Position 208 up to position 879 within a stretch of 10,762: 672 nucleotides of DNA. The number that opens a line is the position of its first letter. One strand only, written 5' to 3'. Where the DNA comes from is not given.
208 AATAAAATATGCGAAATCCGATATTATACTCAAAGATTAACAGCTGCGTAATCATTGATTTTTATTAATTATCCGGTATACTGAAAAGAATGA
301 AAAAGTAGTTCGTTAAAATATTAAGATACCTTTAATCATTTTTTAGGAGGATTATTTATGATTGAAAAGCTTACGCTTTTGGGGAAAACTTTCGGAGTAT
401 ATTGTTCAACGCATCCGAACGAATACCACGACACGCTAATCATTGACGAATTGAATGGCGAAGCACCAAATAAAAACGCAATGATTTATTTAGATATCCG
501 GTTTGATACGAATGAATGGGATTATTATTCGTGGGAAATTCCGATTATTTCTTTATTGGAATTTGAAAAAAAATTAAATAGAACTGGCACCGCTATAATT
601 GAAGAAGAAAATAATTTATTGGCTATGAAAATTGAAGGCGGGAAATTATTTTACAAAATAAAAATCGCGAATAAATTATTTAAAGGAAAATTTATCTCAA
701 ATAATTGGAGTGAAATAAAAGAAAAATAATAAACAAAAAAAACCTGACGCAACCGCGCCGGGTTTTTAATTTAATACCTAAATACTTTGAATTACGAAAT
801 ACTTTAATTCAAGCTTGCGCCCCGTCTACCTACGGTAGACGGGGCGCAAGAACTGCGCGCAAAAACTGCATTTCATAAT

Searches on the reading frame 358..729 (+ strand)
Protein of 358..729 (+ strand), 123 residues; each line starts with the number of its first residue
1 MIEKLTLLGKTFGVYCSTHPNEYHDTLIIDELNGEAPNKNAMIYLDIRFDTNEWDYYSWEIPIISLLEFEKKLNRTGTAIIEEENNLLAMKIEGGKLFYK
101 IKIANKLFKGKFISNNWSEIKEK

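Call 6: search_protein_families(library=pfam, proteins=[window:358-729:+], max_evalue=0.01)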
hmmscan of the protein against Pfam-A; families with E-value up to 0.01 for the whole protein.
window:358-729:+ (123 aa): 0 families

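Call 69: search_protein_families(library=padloc, proteins=[window:358-729:+], max_evalue=0.01)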
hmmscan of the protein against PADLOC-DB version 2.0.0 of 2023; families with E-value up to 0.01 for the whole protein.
window:358-729:+ (123 aa): 0 families

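Call 70: search_protein_families(library=phrogs, proteins=[window:358-729:+], max_evalue=0.01)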
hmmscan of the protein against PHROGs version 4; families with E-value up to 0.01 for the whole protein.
window:358-729:+ (123 aa): 0 families
